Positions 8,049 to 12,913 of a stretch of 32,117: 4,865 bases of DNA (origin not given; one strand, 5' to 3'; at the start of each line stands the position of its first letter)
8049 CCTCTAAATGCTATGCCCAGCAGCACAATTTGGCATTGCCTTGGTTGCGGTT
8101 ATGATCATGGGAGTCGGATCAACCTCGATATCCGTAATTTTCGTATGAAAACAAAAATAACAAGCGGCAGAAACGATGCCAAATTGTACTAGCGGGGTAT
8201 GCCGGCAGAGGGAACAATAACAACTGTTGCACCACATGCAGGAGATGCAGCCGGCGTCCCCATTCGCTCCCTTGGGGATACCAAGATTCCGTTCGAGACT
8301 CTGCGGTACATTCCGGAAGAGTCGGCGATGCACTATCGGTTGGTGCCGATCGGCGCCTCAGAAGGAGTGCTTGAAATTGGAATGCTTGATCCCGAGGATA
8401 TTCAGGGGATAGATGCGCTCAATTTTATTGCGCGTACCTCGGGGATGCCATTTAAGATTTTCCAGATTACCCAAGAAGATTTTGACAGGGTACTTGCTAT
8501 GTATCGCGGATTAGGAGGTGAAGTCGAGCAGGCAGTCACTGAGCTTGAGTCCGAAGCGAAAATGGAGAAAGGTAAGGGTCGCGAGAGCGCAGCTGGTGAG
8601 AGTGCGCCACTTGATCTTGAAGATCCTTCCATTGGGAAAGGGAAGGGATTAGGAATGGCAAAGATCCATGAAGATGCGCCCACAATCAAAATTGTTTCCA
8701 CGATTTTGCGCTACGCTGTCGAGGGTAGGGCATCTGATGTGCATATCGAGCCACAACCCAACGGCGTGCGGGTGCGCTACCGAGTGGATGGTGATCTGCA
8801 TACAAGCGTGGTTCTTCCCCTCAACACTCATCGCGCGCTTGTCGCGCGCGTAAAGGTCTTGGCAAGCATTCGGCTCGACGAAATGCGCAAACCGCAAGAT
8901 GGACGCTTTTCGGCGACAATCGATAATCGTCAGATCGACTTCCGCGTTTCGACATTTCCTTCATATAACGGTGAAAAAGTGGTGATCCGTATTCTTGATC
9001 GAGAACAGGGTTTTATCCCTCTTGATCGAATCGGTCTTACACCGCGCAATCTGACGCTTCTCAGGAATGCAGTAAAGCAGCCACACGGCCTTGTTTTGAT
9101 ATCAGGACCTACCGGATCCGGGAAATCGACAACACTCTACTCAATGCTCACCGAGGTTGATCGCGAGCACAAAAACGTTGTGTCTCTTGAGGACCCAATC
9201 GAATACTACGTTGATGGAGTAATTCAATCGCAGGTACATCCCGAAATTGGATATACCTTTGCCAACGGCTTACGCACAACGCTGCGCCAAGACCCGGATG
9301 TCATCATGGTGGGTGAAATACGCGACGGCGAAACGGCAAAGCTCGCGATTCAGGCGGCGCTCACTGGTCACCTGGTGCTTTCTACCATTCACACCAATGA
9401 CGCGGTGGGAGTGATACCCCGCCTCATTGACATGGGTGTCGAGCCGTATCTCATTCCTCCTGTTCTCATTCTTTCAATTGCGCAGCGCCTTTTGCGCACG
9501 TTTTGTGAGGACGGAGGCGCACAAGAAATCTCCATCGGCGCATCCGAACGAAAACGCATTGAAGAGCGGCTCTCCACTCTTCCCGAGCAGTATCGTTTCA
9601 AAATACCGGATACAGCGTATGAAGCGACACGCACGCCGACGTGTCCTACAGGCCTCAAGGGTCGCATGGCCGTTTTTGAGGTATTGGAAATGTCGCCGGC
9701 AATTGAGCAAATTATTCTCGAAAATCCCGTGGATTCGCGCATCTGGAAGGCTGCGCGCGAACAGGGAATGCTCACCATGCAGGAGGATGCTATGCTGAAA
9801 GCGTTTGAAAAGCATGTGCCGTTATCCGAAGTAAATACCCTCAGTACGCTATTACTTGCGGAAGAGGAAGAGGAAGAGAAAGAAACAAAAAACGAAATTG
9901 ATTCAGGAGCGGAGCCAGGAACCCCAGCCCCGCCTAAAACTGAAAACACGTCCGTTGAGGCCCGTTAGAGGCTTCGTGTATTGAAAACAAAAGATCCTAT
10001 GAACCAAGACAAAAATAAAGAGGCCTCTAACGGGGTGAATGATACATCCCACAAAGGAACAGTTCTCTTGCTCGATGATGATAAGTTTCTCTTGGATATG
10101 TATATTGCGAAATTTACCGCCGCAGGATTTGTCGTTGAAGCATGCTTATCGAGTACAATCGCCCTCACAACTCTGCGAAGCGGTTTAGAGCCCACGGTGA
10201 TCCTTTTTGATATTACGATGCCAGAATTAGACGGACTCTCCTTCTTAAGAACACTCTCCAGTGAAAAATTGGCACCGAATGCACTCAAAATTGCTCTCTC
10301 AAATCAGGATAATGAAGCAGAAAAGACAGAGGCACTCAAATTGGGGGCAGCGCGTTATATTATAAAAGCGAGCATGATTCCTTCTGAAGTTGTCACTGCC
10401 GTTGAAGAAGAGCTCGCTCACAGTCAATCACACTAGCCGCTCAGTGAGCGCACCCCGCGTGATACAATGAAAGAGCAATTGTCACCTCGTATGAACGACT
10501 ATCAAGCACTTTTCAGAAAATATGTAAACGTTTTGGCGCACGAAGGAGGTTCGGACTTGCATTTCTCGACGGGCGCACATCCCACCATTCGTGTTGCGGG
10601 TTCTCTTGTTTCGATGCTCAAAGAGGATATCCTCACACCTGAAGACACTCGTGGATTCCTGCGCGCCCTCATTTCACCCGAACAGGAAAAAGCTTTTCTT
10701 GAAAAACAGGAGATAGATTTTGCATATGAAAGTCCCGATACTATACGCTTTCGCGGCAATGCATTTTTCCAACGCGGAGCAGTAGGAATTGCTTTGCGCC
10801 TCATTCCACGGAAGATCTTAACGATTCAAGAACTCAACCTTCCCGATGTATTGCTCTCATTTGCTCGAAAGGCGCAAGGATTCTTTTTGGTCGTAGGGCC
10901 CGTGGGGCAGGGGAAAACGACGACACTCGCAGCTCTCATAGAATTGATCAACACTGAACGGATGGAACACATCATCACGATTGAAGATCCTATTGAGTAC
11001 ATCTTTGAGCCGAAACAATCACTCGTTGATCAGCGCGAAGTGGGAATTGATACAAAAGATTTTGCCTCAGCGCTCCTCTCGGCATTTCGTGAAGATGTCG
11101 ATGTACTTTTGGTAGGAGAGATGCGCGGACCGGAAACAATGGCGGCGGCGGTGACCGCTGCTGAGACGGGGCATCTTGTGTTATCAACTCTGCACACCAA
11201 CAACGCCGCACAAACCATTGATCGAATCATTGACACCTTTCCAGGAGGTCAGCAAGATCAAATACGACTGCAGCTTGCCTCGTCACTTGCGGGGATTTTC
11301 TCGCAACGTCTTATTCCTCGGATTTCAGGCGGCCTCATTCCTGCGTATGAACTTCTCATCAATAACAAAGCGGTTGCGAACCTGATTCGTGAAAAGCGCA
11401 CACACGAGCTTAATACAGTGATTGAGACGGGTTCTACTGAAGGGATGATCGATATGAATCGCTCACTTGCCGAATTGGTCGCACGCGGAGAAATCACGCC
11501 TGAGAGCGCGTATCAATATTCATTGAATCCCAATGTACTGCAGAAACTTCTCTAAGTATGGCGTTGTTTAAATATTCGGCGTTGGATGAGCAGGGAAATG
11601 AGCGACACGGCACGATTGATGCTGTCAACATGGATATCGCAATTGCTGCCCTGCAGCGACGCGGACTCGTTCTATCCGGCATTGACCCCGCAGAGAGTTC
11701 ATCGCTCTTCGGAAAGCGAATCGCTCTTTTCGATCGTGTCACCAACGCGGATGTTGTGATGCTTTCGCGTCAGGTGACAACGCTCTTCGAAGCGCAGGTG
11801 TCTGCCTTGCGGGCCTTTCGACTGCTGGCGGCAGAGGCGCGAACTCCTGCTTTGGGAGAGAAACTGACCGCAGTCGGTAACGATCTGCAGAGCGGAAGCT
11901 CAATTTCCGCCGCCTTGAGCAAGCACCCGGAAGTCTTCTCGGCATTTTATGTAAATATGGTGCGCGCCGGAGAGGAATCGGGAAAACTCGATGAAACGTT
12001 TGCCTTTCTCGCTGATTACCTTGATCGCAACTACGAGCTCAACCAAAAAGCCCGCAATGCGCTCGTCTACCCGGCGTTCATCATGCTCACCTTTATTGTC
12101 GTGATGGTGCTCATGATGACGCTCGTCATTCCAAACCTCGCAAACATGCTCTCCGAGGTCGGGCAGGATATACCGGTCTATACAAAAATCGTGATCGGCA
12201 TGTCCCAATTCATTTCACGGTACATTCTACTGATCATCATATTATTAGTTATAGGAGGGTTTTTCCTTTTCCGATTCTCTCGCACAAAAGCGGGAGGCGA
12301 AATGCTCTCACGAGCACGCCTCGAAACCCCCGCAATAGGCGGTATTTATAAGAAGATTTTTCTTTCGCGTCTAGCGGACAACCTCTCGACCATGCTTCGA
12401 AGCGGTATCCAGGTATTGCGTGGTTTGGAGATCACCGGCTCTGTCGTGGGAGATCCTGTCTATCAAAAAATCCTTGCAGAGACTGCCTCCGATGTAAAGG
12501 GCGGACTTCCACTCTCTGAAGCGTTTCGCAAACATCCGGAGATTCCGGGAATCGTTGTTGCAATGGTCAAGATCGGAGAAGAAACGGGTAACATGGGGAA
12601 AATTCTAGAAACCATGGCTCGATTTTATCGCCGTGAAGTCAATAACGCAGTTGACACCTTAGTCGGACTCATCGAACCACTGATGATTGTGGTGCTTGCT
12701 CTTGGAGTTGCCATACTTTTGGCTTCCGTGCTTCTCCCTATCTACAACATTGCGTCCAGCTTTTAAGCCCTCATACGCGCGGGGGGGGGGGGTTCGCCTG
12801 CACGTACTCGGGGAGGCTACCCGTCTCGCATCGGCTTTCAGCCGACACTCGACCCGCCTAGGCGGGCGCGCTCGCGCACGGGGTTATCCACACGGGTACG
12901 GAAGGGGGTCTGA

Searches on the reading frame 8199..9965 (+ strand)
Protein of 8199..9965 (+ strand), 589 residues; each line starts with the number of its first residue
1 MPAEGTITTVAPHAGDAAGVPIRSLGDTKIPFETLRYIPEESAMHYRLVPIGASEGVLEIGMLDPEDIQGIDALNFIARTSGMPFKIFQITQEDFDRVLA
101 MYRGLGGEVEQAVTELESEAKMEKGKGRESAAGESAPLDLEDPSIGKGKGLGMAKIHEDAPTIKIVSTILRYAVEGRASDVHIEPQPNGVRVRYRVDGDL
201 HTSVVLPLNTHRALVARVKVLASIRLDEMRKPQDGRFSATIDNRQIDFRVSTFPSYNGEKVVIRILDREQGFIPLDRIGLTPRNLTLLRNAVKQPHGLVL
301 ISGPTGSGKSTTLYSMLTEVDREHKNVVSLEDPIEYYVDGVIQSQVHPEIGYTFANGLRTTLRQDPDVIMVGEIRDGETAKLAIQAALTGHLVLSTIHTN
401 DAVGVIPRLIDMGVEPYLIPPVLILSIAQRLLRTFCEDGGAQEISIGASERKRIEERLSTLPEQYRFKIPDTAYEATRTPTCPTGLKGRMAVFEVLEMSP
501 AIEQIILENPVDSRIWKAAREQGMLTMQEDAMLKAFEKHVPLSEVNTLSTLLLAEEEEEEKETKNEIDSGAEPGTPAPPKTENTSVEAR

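Call 61: search_protein_families(library=pfam, proteins=[window:8199-9965:+], max_evalue=0.001)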
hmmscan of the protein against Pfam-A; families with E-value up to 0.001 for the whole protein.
window:8199-9965:+ (589 aa): 4 families
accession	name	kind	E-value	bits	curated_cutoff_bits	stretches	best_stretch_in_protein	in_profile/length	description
PF00437.27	T2SSE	-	6.1e-112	374.4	24.9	1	157-545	3-368/370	Type II/IV secretion system protein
PF05157.20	MshEN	-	1e-12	48.3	23.1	1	19-106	2-87/90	MshEN domain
PF13191.12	AAA_16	-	4.3e-05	24.5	32.6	1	287-391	11-111/167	AAA ATPase domain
PF25199.1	nSTAND_NTPase5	-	0.00027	21.2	34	1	289-334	34-80/145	Novel STAND NTPase 5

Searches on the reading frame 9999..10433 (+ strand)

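Call 96: search_protein_families(library=pfam, proteins=[window:9999-10433:+], max_evalue=0.001)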
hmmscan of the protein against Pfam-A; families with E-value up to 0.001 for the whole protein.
window:9999-10433:+ (145 aa): 1 family
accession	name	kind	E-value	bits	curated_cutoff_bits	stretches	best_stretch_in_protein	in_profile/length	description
PF00072.30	Response_reg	-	2.6e-14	53.8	30.2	1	22-125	1-101/111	Response regulator receiver domain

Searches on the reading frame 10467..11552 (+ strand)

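Call 61: search_protein_families(library=pfam, proteins=[window:10467-11552:+], max_evalue=0.001)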
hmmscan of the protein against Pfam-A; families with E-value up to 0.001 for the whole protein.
window:10467-11552:+ (362 aa): 2 families
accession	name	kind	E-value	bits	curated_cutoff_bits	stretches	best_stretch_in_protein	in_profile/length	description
PF00437.27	T2SSE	-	6.6e-43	147.2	24.9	1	108-286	107-281/370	Type II/IV secretion system protein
PF13401.12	AAA_22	-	6.9e-06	26.8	27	1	135-213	3-64/130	AAA domain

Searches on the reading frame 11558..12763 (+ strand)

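Call 61: search_protein_families(library=pfam, proteins=[window:11558-12763:+], max_evalue=0.001)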
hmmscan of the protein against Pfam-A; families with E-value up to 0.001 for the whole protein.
window:11558-12763:+ (402 aa): 1 family
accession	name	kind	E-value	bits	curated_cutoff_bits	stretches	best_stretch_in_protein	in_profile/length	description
PF00482.28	T2SSF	-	1.3e-56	190.4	25.2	2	70-192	2-125/125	Type II secretion system (T2SS), protein F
